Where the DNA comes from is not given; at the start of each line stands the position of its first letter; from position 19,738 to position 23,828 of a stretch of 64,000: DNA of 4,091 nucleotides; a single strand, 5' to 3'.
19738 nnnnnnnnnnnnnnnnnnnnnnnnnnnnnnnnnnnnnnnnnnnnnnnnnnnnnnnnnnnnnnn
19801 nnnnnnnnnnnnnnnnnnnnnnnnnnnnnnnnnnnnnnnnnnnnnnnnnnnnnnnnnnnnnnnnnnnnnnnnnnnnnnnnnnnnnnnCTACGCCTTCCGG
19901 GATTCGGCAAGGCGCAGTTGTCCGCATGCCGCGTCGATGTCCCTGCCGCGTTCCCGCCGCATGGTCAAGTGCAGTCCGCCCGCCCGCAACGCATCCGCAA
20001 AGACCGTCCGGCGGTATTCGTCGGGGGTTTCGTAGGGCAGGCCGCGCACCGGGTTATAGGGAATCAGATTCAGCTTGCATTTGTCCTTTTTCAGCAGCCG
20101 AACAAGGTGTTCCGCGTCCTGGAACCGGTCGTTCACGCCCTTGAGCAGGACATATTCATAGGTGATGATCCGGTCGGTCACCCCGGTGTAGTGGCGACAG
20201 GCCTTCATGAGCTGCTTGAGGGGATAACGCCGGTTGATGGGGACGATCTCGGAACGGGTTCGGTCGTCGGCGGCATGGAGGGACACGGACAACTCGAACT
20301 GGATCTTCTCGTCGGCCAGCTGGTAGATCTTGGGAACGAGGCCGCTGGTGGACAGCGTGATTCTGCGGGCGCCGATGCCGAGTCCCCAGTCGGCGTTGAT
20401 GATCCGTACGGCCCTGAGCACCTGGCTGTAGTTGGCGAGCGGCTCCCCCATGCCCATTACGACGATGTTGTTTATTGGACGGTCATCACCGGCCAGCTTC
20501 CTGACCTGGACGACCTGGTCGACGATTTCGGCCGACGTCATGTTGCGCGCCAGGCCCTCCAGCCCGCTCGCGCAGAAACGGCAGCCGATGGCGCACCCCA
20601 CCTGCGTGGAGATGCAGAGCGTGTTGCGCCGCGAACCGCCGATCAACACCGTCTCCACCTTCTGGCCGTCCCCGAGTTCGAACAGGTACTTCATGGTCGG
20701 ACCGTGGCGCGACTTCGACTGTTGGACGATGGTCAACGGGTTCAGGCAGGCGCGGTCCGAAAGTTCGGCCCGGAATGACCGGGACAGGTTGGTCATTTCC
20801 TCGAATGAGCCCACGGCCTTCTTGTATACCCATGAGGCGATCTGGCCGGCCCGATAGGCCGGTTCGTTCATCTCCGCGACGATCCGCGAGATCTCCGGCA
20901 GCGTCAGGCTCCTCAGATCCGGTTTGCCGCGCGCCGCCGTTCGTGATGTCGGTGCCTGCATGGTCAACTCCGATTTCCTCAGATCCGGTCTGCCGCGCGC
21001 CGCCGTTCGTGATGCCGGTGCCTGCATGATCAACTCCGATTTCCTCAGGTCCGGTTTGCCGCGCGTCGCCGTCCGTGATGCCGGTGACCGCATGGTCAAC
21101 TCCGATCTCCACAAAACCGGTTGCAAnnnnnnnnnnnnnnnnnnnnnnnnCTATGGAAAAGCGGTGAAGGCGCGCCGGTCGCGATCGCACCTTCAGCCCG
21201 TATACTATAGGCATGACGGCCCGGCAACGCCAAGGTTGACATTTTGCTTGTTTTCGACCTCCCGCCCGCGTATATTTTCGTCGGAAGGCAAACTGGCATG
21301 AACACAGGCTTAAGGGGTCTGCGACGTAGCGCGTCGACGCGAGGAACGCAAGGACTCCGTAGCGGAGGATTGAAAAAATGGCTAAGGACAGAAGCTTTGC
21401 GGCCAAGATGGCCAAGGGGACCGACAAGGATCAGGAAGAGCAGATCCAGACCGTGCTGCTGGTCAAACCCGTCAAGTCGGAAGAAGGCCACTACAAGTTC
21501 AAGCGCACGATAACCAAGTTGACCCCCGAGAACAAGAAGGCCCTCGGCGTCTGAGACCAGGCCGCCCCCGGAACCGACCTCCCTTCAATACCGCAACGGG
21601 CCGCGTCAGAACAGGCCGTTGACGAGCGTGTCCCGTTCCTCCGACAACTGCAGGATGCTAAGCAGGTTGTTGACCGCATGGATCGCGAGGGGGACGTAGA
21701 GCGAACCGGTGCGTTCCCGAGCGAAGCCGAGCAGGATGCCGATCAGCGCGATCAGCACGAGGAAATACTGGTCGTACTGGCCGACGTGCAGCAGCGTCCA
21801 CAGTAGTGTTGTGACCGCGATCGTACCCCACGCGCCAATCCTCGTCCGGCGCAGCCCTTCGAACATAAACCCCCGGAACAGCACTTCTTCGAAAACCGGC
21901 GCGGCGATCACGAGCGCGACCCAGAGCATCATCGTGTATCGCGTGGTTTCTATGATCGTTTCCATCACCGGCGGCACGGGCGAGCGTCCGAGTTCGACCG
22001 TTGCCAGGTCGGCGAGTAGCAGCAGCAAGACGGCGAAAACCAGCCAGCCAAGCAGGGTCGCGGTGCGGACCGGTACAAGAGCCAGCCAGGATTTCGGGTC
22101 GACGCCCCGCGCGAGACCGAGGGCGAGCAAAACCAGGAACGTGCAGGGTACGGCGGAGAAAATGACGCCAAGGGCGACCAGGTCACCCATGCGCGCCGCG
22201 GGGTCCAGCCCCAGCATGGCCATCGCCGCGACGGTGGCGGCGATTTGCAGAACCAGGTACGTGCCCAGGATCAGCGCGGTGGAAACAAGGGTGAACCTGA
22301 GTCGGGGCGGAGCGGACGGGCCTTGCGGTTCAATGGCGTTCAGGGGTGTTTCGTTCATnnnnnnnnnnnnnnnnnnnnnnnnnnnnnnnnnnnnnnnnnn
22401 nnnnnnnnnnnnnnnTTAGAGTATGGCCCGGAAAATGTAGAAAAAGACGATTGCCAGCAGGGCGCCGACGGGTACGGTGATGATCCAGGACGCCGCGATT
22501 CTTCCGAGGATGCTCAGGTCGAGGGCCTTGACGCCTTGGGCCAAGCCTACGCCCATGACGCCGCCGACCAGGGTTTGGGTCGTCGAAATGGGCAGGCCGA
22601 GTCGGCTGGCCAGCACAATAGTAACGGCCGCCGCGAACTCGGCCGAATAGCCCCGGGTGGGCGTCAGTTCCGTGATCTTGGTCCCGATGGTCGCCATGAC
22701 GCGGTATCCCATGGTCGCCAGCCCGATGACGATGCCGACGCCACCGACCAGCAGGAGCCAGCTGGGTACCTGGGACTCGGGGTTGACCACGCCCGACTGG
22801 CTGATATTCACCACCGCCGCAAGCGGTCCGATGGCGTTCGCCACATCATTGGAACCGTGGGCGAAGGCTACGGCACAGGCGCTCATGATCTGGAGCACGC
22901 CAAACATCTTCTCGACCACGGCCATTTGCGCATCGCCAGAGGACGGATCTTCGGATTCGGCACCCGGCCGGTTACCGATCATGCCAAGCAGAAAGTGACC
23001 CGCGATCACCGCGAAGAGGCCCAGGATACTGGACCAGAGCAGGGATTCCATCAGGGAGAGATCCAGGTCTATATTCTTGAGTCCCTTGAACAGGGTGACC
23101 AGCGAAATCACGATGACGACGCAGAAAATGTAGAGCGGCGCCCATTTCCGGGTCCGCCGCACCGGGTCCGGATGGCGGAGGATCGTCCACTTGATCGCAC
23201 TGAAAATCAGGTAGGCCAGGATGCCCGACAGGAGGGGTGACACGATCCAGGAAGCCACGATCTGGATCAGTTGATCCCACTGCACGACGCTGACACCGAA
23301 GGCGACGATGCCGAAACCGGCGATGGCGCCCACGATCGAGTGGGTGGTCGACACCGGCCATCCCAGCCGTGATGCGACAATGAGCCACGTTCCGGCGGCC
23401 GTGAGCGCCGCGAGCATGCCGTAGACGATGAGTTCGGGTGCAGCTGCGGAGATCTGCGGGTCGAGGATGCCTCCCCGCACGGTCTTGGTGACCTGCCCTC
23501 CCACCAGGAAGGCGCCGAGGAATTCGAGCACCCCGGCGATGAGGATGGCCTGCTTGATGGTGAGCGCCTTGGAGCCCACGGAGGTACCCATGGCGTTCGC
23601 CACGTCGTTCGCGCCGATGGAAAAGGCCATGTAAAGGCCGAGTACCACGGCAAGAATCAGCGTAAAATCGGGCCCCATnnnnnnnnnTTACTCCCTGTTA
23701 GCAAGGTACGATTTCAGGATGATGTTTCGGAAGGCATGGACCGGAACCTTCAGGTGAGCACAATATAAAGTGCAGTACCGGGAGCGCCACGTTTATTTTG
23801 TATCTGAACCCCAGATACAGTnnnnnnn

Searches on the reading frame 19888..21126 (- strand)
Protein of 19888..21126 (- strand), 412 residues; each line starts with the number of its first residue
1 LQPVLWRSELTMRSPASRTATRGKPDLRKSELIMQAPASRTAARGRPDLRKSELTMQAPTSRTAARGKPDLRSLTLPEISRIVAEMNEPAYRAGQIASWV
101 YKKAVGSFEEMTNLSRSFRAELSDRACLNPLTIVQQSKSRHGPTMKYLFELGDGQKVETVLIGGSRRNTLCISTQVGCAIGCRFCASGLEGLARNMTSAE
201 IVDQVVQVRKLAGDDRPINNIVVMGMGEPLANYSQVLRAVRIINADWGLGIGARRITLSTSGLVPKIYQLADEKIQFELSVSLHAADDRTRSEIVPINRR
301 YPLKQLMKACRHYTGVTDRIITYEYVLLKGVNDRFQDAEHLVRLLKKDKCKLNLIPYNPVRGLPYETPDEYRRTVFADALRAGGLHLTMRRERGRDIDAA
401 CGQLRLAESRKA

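Call 6: search_protein_families(library=pfam, proteins=[window:19888-21126:-], max_evalue=0.01)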
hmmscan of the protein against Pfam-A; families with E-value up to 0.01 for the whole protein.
window:19888-21126:- (412 aa): 2 families
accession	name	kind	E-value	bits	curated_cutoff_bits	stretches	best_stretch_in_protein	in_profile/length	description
PF04055.27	Radical_SAM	-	2.7e-17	63.9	29.5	1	172-337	1-161/166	Radical SAM superfamily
PF21016.3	RlmN_N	-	1.9e-14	53.6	24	1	70-127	2-59/60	Ribosomal RNA large subunit methyltransferase N-terminal domain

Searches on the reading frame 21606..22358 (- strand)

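Call 6: search_protein_families(library=pfam, proteins=[window:21606-22358:-], max_evalue=0.01)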
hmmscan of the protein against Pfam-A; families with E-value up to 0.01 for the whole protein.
window:21606-22358:- (250 aa): 1 family
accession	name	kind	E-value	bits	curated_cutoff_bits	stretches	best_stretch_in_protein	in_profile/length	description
PF02517.21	Rce1-like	-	9.9e-21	74.3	22.4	1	142-233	4-93/93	Type II CAAX prenyl endopeptidase Rce1-like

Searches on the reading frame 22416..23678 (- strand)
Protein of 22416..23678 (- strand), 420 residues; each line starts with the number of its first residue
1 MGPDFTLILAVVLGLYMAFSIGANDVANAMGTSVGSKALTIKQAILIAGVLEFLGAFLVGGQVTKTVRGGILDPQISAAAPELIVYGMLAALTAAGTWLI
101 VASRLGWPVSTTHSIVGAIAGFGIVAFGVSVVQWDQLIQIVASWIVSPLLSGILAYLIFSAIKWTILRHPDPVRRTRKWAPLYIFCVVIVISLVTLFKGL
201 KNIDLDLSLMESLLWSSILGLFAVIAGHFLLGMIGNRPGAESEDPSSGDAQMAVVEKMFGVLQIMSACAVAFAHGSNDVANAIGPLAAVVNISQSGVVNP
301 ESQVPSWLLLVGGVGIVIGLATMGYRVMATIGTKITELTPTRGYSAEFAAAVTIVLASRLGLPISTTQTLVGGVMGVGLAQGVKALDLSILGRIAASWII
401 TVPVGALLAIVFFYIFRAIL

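Call 6: search_protein_families(library=pfam, proteins=[window:22416-23678:-], max_evalue=0.01)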
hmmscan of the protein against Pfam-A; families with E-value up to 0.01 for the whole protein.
window:22416-23678:- (420 aa): 2 families
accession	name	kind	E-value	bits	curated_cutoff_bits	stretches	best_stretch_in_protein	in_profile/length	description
PF01384.25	PHO4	-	5.2e-122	407.6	33.7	1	21-409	1-350/350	Phosphate transporter family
PF09339.16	HTH_IclR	-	0.0073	16.5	22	0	101-123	24-46/52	IclR helix-turn-helix domain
